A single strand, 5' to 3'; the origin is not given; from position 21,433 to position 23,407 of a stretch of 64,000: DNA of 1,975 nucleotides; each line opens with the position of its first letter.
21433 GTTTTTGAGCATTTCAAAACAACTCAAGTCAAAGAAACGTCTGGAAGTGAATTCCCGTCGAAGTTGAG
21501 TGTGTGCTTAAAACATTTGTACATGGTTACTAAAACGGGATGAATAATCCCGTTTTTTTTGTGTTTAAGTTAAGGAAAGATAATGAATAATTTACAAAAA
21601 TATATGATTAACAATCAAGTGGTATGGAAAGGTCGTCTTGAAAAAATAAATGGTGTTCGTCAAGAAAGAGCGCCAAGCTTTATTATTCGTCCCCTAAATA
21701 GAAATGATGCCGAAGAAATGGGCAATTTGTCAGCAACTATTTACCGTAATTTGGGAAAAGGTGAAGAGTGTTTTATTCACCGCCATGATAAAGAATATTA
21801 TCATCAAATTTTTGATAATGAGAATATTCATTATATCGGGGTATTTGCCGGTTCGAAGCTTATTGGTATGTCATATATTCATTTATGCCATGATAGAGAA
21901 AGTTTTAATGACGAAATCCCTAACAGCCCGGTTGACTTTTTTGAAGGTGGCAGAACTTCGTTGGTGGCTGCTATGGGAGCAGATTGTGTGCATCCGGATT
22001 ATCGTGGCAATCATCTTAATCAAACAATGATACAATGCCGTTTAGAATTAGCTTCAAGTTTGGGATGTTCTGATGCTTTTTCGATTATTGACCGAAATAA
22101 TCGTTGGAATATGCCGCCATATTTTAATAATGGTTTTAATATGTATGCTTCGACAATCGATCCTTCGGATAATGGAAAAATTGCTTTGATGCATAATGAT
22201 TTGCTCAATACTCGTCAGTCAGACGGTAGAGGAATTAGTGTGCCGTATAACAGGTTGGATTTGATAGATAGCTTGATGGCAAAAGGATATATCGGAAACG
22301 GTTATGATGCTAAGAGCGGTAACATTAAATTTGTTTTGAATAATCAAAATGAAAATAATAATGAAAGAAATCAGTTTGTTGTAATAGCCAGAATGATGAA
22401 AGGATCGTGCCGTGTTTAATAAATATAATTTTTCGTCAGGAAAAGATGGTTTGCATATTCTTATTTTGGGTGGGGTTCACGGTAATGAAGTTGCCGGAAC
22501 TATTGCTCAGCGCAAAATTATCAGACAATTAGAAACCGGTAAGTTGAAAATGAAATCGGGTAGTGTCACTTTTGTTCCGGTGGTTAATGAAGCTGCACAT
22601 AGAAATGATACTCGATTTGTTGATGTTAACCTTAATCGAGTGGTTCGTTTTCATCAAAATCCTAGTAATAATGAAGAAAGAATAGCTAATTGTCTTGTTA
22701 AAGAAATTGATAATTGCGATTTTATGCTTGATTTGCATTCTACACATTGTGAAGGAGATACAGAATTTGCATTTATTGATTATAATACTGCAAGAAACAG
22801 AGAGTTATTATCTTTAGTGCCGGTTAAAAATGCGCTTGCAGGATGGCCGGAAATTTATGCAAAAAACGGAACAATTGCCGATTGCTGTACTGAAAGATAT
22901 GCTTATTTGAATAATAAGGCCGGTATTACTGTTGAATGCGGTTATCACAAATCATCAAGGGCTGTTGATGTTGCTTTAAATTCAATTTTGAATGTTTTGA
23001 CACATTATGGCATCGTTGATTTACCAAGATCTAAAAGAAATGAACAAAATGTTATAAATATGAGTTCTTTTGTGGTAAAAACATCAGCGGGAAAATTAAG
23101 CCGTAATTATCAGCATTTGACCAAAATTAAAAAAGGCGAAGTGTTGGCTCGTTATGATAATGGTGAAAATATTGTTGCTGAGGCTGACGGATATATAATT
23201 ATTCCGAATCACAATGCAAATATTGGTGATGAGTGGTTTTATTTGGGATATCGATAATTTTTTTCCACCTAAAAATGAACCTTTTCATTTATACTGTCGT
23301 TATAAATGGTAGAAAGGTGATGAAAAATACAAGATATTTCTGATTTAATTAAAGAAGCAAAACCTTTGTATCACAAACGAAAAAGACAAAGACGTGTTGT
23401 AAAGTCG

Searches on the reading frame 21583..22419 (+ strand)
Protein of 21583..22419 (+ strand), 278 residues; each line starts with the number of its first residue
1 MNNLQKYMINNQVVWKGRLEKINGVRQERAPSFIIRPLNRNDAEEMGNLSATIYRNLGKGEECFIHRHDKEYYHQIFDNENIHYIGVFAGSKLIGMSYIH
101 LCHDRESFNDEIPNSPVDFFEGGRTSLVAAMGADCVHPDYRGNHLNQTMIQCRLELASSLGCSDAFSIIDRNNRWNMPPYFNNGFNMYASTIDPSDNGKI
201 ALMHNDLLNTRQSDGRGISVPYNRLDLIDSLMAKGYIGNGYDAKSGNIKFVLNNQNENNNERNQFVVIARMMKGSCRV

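Call 47: search_protein_families(library=pfam, proteins=[window:21583-22419:+], max_evalue=0.001)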
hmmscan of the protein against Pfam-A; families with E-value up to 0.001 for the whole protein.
window:21583-22419:+ (278 aa): 1 family
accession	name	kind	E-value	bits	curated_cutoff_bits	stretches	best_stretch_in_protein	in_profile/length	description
PF00583.31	Acetyltransf_1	-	0.00042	21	20.7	1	64-174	12-105/116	Acetyltransferase (GNAT) family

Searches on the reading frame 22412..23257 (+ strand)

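Call 47: search_protein_families(library=pfam, proteins=[window:22412-23257:+], max_evalue=0.001)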
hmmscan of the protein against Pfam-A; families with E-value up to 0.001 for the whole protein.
window:22412-23257:+ (281 aa): 1 family
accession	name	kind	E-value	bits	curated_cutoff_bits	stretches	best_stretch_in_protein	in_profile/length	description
PF24827.1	AstE_AspA_cat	-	6.5e-20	71.9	25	1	13-177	2-168/192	Succinylglutamate desuccinylase/Aspartoacylase catalytic domain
